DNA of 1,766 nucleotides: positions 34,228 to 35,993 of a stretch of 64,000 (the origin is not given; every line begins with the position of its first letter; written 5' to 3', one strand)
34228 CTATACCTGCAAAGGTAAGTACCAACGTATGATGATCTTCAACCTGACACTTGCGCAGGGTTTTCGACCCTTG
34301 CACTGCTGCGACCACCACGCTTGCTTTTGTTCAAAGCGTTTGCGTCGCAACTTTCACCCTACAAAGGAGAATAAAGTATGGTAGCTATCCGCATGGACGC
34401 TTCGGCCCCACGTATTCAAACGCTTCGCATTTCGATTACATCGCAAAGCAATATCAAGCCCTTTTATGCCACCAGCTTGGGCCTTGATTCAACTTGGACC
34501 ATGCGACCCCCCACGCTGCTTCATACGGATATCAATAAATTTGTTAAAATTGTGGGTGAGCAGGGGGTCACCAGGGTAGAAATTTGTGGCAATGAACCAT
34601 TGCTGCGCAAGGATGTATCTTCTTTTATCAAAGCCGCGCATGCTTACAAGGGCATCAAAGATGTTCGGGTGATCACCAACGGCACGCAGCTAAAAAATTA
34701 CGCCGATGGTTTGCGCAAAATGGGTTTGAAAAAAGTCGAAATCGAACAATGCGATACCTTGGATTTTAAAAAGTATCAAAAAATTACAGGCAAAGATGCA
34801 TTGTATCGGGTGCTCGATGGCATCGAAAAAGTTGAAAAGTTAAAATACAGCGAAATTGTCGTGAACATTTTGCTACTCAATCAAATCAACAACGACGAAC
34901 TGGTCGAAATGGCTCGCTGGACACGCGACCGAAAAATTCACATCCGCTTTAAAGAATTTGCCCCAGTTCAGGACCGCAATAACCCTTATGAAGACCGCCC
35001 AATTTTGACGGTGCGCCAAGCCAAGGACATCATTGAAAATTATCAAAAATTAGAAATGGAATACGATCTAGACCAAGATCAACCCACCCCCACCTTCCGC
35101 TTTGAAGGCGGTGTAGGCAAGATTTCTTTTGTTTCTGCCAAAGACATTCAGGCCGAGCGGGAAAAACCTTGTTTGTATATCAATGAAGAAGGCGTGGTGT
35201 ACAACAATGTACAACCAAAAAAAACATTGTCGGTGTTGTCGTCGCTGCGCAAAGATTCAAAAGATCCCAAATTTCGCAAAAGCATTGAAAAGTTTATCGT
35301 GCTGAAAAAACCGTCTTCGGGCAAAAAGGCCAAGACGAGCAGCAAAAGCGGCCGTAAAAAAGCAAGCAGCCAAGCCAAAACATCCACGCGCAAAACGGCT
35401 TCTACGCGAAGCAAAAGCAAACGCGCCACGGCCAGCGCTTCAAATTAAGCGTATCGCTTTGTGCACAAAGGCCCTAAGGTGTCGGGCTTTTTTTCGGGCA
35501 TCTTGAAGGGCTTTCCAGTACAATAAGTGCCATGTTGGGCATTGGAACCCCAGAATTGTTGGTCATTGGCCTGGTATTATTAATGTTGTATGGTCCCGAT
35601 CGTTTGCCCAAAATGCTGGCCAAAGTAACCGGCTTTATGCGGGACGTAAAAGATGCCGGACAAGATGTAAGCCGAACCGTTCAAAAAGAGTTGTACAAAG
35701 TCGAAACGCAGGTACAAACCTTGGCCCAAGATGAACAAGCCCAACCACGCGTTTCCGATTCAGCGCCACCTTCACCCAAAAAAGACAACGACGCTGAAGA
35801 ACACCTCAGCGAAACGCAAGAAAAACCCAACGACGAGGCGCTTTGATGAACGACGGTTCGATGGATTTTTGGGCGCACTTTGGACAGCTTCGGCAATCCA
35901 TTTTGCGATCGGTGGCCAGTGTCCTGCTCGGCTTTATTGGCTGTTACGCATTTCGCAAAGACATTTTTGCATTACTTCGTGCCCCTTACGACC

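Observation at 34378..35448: MoaA-like radical-SAM fold protein with all three cluster cysteines replaced and a histone-H1-like tail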

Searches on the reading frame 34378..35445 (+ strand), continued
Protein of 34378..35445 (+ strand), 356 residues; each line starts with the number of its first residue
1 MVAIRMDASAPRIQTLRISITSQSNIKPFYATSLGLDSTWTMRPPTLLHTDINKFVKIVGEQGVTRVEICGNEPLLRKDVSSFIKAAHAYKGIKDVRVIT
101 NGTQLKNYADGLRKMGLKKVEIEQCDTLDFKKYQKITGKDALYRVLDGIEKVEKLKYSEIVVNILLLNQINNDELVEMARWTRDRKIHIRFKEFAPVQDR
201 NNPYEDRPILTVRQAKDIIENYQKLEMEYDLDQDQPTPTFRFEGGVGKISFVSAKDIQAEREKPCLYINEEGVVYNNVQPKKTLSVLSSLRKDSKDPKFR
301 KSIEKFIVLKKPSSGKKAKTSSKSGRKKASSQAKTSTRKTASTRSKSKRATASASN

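Call 21: predict_structure(alignment_id=A2)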
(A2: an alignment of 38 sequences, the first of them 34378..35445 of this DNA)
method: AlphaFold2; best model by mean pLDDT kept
length: 356 residues; sequences in the alignment: 38
mean_pLDDT: 81.7   pTM: 0.76
mean pLDDT of the five models: 81.7, 80.3, 79.7, 79.7, 79.5
residues with pLDDT >= 90: 198; 70-90: 74; 50-70: 41; < 50: 43
segments of 3 or more residues with pLDDT < 50: 1-3, 38-40, 315-325, 327-337, 339-346, 352-356
pLDDT, mean of each block of 10 residues (from residue 1): 60 91 59 61 74 96 94 68 94 94 90 95 88 85 93 96 90 92 96 86 80 95 92 82 96 93 92 91 94 94 90 50 45 41 46 43
secondary structure, 60 per line:
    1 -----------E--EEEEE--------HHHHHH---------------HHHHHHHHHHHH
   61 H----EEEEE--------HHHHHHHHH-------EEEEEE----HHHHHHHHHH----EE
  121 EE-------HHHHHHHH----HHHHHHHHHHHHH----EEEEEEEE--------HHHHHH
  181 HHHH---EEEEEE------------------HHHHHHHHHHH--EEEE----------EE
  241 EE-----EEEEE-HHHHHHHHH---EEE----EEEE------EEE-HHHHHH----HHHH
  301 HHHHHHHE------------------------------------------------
elements in order: E15-19 H28-33 H49-61 E66-70 H79-87 E95-100 H105-114 E119-122 H130-137 H142-154 E159-166 H175-184 E188-193 H212-222 E225-228 E239-242 E248-252 H254-262 E266-268 E273-276 E283-285 H287-292 H297-307

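Call 25: fold_search(model_id=the predicted structure, library=pdb)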
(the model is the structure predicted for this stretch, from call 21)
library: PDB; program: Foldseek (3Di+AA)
matches with E <= 10: 1403; with E <= 0.001: 55
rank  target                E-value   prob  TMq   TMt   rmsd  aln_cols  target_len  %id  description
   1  2fb2_A                2.6e-16  1.00  0.70  0.75   4.1       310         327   21  Structure of the MoaA Arg17/266/268/Ala triple mutant (released 2006-05-09)
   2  1tv7_B                1.4e-15  1.00  0.67  0.73   4.4       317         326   20  Structure of the S-adenosylmethionine dependent Enzyme MoaA (released 2004-08-31)
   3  2fb2_B                2.0e-15  1.00  0.68  0.74   4.2       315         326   20  Structure of the MoaA Arg17/266/268/Ala triple mutant (released 2006-05-09)
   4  1tv7_A                4.8e-15  1.00  0.68  0.74   4.0       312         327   20  Structure of the S-adenosylmethionine dependent Enzyme MoaA (released 2004-08-31)
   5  7tom                  4.9e-09  1.00  0.47  0.35   3.8       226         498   20  X-ray crystal structure of glycerol dibiphytanyl glycerol tetraether - macrocyclic archaeol synthase (GDGT-MAS) from Met (released 2022-08-31)
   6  7tol                  7.9e-09  1.00  0.47  0.35   3.8       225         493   20  X-ray crystal structure of glycerol dibiphytanyl glycerol tetraether - macrocyclic archaeol synthase (GDGT-MAS) from Met (released 2022-08-31)
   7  8wm2_B                8.5e-08  1.00  0.43  0.53   7.9       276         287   15  Crystal structure of AbmM (released 2024-10-09)
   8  5vsl_A                9.5e-08  1.00  0.50  0.65   5.0       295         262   13  Crystal structure of viperin with bound [4Fe-4S] cluster and S-adenosylhomocysteine (SAH) (released 2017-06-14)
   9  8wm2_A                1.8e-07  1.00  0.47  0.54   6.7       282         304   15  Crystal structure of AbmM (released 2024-10-09)
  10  7vob                  2.3e-07  1.00  0.48  0.52   6.7       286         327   16  The crystal structure of a Radical SAM Enzyme BlsE involved in the Biosynthesis of Blasticidin S (released 2022-05-04)
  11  7jmb_A                2.8e-07  1.00  0.45  0.59   5.2       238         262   20  Crystal structure of Nitrogenase iron-molybdenum cofactor biosynthesis enzyme NifB from Methanothermobacter thermautot (released 2020-10-28)
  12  7bi7_B                7.6e-07  1.00  0.44  0.56   5.5       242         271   20  An Unexpected P-Cluster like Intermediate En Route to the Nitrogenase FeMo-co (released 2021-03-10)
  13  7bi7_A                1.0e-06  1.00  0.43  0.54   5.5       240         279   20  An Unexpected P-Cluster like Intermediate En Route to the Nitrogenase FeMo-co (released 2021-03-10)
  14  5vsl_B                1.3e-06  1.00  0.50  0.65   5.4       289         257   13  Crystal structure of viperin with bound [4Fe-4S] cluster and S-adenosylhomocysteine (SAH) (released 2017-06-14)
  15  6y1x_A                1.6e-06  1.00  0.42  0.58   5.4       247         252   14  X-ray structure of the radical SAM protein NifB, a key nitrogenase maturating enzyme (released 2020-06-17)
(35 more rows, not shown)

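Call 27: find_encoding_contigs(protein=P0012, flank=6000, max_places=1)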
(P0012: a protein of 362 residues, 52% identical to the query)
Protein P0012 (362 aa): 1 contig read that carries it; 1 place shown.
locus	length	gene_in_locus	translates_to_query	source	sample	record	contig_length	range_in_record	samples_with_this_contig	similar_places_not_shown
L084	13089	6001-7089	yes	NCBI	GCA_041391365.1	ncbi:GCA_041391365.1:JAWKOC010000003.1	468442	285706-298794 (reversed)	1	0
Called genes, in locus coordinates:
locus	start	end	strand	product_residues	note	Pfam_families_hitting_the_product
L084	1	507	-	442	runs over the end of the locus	PF01554:MatE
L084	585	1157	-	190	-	-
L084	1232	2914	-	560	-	PF08486:SpoIID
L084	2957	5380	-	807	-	PF00912:Transgly, PF17092:PCB_OB, PF00905:Transpeptidase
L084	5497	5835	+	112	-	PF07238:PilZ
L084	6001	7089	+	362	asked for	PF04055:Radical_SAM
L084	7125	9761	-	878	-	PF01103:Omp85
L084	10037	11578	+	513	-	PF01464:SLT, PF23446:LysM1_NFP_LYK (faint), PF23577:LysM_RLK (faint), PF01476:LysM, PF23473:LysM3_LYK4_5 (faint), PF01476:LysM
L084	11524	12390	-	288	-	PF00294:PfkB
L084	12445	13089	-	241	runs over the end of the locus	-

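Call 28: find_encoding_contigs(protein=P0027, flank=6000, max_places=1)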
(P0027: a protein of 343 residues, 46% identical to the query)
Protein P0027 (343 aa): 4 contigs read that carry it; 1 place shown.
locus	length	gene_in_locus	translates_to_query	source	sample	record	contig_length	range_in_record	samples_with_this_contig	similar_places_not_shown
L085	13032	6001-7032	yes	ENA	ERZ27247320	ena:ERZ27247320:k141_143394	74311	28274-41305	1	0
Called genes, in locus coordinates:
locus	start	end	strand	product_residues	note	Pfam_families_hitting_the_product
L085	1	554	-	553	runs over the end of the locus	PF08486:SpoIID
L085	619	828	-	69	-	-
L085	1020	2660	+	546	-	-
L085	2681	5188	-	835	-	PF00912:Transgly, PF17092:PCB_OB, PF00905:Transpeptidase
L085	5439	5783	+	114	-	PF07238:PilZ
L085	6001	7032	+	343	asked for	PF04055:Radical_SAM, PF13353:Fer4_12 (weak)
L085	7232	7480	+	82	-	PF02416:TatA_B_E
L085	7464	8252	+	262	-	PF00902:TatC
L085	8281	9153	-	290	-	PF00355:Rieske (weak), PF19112:VanA_C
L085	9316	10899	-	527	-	PF01642:MM_CoA_mutase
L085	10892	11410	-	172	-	PF25984:BSH_YknX (faint), PF25917:BSH_RND (faint), PF00364:Biotin_lipoyl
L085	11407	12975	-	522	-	PF00289:Biotin_carb_N, PF02222:ATP-grasp, PF02655:ATP-grasp_3 (weak), PF02786:CPSase_L_D2, PF07478:Dala_Dala_lig_C, PF02785:Biotin_carb_C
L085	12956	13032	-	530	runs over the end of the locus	PF01039:Carboxyl_trans, PF03255:ACCA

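Call 29: find_encoding_contigs(protein=P0030, flank=6000, max_places=1)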
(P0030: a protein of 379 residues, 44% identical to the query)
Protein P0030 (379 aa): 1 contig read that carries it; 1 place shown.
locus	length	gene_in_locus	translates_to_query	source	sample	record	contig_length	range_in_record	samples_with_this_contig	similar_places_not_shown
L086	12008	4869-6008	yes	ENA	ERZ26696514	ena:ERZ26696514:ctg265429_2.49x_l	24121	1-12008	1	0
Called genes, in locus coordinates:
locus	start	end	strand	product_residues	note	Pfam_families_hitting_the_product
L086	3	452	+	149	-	?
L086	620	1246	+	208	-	PF01613:Flavin_Reduct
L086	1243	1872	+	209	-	-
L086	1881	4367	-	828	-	PF00912:Transgly, PF17092:PCB_OB, PF00905:Transpeptidase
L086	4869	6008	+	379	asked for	PF04055:Radical_SAM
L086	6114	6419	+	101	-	PF02416:TatA_B_E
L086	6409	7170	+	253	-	PF00902:TatC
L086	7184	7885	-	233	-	-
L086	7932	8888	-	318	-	-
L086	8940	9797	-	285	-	PF00795:CN_hydrolase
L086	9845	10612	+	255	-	PF03734:YkuD (weak)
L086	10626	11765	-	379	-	-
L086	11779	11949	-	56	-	-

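Call 33: search_protein_representatives(alignment_id=A2)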
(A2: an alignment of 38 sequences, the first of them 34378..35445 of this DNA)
Query: 38 sequences, 343 profile positions. Proteins with E-value up to 0.001 (for the whole library): 13497; up to 1e-10: 5551; up to 1e-30: 967. The best 150 are listed.
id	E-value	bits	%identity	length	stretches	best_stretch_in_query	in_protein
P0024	5.2e-150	515.7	-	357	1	1-341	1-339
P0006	6.8e-147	505.4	-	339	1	1-334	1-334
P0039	7.9e-138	475.6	-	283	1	1-277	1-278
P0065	4.2e-105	368.0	-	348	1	1-335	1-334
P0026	3.9e-99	348.4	-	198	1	1-190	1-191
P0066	4.6e-97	341.6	-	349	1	10-341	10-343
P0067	9.7e-93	327.4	-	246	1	115-337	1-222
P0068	1.7e-91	323.3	-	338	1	10-338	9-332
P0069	3.8e-87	309.0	-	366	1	6-325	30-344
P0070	3.7e-59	216.9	-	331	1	8-311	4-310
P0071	8.3e-58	212.5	-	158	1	1-119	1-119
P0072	4.8e-57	210.0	-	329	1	6-312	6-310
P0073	9.8e-57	209.0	-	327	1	3-321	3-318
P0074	1.1e-56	208.8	-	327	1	9-281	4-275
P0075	8.3e-56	205.9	-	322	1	14-311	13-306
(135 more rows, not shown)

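Call 35: find_encoding_contigs(protein=P0001, flank=1000, max_places=3)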
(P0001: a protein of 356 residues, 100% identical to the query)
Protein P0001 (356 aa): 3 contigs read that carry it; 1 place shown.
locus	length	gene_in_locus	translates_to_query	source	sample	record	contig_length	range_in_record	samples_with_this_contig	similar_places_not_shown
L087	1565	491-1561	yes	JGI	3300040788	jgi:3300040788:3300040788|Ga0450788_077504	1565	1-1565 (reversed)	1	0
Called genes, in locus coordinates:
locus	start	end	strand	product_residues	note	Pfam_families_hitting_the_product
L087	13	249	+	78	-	PF07238:PilZ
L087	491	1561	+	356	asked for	PF04055:Radical_SAM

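Call 36: find_encoding_contigs(protein=P0069, flank=6000, max_places=2)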
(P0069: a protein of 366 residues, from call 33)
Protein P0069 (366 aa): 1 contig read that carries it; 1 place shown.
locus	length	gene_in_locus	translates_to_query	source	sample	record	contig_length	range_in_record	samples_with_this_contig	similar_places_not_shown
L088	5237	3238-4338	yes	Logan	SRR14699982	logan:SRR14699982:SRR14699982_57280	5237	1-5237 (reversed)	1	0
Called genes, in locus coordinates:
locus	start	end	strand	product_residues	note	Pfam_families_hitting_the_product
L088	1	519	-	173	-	?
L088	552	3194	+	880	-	PF00912:Transgly, PF17092:PCB_OB, PF00905:Transpeptidase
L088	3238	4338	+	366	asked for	PF04055:Radical_SAM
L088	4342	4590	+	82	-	PF02416:TatA_B_E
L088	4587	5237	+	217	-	?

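Call 37: find_encoding_contigs(protein=P0065, flank=6000, max_places=2)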
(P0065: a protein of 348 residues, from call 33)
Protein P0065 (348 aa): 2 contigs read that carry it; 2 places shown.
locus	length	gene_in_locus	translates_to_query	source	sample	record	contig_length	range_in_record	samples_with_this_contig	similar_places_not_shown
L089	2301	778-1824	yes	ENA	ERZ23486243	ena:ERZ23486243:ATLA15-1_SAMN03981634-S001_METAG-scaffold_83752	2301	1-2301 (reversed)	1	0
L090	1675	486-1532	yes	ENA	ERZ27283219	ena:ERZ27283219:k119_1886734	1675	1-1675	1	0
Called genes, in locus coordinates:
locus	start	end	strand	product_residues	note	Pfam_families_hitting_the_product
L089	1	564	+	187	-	?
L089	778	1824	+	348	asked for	PF04055:Radical_SAM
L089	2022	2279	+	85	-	PF02416:TatA_B_E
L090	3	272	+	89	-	?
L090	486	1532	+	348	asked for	PF04055:Radical_SAM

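Call 38: find_encoding_contigs(protein=P0070, flank=6000, max_places=3)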
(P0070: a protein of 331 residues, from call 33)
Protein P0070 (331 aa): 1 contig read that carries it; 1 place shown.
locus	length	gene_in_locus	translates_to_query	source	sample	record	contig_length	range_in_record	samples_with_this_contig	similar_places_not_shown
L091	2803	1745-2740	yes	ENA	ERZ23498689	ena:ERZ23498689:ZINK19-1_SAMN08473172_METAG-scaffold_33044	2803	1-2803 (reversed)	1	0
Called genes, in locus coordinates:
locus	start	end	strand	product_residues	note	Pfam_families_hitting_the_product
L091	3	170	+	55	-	?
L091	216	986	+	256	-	PF12838:Fer4_7 (faint), PF13187:Fer4_9 (faint), PF13237:Fer4_10 (weak), PF13247:Fer4_11, PF14697:Fer4_21 (weak), PF00037:Fer4 (weak), PF12797:Fer4_2 (weak), PF12837:Fer4_6 (weak)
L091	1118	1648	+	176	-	PF01292:Ni_hydr_CYTB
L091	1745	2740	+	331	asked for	PF04055:Radical_SAM, PF06463:Mob_synth_C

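Call 39: find_encoding_contigs(protein=P0072, flank=6000, max_places=3)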
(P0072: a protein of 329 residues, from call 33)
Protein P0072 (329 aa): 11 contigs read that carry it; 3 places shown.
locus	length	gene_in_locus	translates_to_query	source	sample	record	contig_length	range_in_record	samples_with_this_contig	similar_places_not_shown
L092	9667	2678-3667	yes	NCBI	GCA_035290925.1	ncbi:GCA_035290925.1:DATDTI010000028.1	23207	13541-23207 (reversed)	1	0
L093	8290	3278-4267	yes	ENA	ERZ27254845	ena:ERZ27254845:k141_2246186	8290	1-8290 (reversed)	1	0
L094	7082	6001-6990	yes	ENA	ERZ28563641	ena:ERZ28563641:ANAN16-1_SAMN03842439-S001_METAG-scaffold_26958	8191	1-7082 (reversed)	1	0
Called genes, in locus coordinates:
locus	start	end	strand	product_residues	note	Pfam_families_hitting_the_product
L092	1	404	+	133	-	?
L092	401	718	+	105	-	-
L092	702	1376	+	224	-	PF01814:Hemerythrin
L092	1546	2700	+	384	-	PF16983:MFS_MOT1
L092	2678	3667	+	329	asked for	PF04055:Radical_SAM, PF06463:Mob_synth_C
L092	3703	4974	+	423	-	PF03453:MoeA_N, PF00994:MoCF_biosynth, PF03454:MoeA_C (weak)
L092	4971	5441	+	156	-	PF01967:MoaC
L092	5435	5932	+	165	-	PF00994:MoCF_biosynth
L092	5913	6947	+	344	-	PF00899:ThiF, PF00581:Rhodanese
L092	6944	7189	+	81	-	PF02597:ThiS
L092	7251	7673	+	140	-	PF02391:MoaE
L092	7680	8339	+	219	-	PF12804:NTP_transf_3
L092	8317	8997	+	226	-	PF00027:cNMP_binding, PF13545:HTH_Crp_2, PF00325:Crp (weak)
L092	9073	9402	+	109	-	PF02482:Ribosomal_S30AE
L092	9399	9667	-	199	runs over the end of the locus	PF02545:Maf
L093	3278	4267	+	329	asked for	PF04055:Radical_SAM, PF06463:Mob_synth_C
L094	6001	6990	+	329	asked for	PF04055:Radical_SAM, PF06463:Mob_synth_C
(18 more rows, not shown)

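Call 65: search_protein_families(library=padloc, proteins=[window:34378-35445:+], max_evalue=0.01)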
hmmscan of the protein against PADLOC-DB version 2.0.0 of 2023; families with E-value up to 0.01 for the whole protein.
window:34378-35445:+ (356 aa): 3 families
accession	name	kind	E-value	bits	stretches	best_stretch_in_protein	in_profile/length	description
PDLC02904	pVip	-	2e-07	28.8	1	50-189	35-172/262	Viperins associated with kinases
PDLC02903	pVip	-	1.4e-05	22.7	1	49-136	28-111/257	Viperins not associated with kinases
PDLC02905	pVip-kinase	-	0.0004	17.7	1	48-204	217-373/474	Viperin-kinase fusion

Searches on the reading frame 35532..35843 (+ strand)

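Call 50: search_protein_families(library=pfam, proteins=[window:35532-35843:+], max_evalue=0.001)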
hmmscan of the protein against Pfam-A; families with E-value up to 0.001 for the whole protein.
window:35532-35843:+ (104 aa): 1 family
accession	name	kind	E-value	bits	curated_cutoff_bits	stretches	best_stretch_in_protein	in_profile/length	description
PF02416.21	TatA_B_E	-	5.5e-06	26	21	1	4-27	1-24/53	mttA/Hcf106 family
